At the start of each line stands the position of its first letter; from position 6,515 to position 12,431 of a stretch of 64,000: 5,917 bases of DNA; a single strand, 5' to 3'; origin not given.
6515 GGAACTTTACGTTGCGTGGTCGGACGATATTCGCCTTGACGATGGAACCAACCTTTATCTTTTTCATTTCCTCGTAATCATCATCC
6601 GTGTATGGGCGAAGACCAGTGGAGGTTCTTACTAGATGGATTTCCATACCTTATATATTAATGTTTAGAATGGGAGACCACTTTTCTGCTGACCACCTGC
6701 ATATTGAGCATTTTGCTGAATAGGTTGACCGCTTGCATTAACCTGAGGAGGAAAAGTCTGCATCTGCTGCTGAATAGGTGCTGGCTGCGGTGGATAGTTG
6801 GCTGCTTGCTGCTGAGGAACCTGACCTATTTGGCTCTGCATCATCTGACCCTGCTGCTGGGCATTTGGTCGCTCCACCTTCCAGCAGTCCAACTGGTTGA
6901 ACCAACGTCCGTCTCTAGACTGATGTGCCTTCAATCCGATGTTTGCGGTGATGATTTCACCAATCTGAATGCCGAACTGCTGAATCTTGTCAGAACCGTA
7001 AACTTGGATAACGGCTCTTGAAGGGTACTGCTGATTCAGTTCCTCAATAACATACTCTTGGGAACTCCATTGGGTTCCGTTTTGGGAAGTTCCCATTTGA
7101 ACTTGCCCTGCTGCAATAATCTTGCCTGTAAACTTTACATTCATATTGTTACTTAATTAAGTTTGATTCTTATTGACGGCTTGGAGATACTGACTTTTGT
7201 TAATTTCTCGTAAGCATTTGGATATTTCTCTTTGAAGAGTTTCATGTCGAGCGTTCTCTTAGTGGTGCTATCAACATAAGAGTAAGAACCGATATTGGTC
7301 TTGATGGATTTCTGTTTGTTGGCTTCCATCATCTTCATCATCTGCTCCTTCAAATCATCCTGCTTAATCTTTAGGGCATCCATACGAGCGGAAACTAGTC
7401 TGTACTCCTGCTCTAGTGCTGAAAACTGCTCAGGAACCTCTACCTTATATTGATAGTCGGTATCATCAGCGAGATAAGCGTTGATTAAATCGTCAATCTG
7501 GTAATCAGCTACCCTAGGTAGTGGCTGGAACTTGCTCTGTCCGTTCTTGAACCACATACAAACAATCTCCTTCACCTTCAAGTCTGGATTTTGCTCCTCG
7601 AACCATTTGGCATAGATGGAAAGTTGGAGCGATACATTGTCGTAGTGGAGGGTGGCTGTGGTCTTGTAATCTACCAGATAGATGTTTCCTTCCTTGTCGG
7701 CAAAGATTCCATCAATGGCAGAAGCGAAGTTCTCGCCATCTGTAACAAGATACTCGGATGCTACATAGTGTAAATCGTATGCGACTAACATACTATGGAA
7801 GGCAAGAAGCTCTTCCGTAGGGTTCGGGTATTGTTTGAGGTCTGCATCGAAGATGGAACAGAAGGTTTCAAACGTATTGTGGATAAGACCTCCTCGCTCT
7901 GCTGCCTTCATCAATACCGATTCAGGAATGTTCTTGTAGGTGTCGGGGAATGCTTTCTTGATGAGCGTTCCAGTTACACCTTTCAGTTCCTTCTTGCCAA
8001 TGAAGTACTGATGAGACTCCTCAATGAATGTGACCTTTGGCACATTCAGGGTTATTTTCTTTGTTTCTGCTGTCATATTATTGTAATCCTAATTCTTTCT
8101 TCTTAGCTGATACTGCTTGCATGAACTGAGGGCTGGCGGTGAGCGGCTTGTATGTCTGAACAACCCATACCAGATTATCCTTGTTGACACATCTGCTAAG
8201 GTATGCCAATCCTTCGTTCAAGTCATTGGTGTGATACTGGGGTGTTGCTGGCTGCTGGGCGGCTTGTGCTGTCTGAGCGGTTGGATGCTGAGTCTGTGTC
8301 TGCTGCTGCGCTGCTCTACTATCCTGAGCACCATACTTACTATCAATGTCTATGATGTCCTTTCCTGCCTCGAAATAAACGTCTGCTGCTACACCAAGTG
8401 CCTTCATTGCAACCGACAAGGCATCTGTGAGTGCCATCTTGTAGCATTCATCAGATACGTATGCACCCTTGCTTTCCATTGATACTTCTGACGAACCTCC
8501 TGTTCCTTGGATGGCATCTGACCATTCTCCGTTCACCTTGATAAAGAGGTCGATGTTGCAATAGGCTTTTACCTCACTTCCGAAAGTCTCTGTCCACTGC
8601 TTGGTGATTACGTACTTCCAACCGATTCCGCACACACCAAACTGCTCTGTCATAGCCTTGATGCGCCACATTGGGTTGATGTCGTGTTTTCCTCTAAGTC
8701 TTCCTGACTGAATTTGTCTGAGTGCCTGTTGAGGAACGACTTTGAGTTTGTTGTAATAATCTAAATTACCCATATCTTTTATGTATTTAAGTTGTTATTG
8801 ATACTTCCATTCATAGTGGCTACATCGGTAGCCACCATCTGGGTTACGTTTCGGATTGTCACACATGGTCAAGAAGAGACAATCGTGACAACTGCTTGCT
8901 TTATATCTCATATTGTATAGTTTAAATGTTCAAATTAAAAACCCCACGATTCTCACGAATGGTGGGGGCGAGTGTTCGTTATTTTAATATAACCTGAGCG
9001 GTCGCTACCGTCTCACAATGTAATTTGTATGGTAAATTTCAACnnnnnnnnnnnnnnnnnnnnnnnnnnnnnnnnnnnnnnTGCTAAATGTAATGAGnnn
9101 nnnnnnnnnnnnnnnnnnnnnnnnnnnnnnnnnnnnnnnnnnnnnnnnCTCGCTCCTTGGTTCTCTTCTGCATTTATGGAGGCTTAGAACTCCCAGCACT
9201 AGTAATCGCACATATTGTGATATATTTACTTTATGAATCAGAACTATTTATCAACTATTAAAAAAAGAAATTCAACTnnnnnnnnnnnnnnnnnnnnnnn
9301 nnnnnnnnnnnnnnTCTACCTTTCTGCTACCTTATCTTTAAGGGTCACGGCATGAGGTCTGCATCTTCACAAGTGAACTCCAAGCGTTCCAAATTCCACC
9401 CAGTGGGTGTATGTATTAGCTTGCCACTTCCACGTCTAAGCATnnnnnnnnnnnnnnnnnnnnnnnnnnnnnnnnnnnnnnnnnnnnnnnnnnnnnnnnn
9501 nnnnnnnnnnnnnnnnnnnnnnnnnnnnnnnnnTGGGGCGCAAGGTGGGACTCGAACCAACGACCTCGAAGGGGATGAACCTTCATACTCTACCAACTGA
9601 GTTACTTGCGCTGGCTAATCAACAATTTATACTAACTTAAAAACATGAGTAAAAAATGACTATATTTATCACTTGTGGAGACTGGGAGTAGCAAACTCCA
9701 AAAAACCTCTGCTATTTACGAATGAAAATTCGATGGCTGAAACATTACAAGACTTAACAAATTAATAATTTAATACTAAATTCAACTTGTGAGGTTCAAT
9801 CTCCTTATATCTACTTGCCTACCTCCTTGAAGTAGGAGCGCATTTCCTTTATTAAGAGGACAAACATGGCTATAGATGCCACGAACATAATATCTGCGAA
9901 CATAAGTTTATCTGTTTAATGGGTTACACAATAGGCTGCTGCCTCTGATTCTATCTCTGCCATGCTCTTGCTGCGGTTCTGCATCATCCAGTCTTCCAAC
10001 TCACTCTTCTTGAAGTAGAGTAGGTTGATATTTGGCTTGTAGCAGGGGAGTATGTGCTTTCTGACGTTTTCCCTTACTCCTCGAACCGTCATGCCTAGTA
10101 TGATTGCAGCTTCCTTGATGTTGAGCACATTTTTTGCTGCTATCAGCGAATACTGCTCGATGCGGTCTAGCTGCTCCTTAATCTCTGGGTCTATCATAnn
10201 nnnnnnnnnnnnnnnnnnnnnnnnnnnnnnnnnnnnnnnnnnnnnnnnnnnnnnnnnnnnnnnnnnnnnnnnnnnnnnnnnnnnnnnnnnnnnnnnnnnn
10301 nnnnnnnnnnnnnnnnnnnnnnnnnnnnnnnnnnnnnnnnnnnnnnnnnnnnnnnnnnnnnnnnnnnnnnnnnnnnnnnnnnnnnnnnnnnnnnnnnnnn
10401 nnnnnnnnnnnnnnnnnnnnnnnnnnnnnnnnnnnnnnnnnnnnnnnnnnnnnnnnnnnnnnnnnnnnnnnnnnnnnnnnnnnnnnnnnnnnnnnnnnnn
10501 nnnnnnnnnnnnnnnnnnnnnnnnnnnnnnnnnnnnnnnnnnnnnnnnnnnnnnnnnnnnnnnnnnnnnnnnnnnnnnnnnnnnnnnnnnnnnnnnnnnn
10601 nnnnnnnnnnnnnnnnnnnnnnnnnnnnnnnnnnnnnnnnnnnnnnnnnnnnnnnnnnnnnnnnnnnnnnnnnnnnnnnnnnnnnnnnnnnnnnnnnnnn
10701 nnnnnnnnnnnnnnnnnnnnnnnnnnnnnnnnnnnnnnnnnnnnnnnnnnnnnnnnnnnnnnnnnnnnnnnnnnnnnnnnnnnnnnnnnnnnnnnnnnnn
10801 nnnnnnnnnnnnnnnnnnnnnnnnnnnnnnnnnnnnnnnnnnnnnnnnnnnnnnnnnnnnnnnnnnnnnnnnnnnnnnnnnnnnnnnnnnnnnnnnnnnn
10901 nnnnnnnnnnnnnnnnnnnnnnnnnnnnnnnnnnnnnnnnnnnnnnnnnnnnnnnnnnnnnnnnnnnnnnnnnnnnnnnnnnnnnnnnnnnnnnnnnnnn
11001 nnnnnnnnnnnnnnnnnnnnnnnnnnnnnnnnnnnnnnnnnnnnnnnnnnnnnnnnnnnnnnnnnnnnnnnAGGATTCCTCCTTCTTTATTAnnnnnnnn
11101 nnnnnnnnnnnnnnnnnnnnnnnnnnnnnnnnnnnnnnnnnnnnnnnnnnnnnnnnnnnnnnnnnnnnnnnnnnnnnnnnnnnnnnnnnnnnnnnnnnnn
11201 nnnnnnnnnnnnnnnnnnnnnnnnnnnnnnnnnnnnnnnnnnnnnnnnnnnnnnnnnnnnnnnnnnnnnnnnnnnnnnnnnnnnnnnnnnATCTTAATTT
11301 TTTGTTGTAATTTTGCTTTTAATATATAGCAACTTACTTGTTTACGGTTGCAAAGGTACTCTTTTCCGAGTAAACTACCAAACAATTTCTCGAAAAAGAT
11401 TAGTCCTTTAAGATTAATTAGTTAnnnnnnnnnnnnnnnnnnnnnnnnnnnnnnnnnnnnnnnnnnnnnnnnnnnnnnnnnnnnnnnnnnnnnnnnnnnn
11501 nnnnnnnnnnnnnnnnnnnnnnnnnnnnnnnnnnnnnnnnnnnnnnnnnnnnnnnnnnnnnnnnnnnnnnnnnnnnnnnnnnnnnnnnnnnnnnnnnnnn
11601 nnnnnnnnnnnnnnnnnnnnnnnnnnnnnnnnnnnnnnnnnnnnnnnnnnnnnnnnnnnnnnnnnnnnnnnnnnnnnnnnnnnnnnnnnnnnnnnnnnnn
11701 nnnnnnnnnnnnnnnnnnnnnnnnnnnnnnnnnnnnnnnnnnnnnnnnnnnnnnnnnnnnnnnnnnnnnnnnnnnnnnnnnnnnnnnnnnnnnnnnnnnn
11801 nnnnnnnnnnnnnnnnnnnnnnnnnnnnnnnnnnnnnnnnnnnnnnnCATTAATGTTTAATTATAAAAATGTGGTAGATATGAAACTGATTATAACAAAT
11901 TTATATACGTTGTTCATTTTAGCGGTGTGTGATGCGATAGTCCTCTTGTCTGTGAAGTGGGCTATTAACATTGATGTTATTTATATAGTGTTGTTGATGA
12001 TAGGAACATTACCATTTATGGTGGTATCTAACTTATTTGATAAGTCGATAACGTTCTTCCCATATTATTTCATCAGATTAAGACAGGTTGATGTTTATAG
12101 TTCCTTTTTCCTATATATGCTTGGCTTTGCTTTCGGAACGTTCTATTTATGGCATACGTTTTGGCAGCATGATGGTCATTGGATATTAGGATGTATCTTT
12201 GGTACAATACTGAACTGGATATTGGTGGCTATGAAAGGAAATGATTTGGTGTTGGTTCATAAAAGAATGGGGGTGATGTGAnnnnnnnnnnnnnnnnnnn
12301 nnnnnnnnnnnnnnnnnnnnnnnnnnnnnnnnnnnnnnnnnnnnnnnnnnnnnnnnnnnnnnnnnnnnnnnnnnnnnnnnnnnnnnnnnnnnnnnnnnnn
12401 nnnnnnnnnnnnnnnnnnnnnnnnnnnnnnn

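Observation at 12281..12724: Lysogeny-cassette membrane-anchored protein copies a segment of the giant ejected protein (FL[KR]RVDEYRK)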

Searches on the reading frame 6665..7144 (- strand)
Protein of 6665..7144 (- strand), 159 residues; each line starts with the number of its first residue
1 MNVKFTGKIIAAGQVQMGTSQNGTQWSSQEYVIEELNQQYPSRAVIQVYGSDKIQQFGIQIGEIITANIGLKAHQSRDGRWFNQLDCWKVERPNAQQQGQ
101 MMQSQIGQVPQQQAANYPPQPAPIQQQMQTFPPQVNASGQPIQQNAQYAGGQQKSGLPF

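Call 72: search_protein_families(library=pfam, proteins=[window:6665-7144:-], max_evalue=0.001)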
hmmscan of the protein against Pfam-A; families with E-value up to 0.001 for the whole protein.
window:6665-7144:- (159 aa): 1 family
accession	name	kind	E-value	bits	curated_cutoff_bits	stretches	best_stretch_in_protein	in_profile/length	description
PF11325.14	DUF3127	-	1.6e-19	70.3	27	1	5-91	2-85/85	Domain of unknown function (DUF3127)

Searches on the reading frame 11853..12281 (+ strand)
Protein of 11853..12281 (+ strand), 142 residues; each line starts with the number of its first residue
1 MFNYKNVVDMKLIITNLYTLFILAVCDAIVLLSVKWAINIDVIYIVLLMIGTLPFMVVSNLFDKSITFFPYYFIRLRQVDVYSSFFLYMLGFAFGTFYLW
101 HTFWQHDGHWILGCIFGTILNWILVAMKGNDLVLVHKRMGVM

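Call 6: search_protein_families(library=pfam, proteins=[window:11853-12281:+], max_evalue=0.1)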
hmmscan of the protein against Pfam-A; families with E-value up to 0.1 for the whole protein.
window:11853-12281:+ (142 aa): 0 families

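Call 13: search_protein_families(library=phrogs, proteins=[window:11853-12281:+], max_evalue=0.01)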
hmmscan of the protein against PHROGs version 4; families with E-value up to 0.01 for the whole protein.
window:11853-12281:+ (142 aa): 0 families

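Call 99: search_protein_families(library=padloc, proteins=[window:11853-12278:+], max_evalue=0.01)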
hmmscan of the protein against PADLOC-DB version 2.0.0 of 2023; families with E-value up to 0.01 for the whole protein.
window:11853-12278:+ (142 aa): 0 families
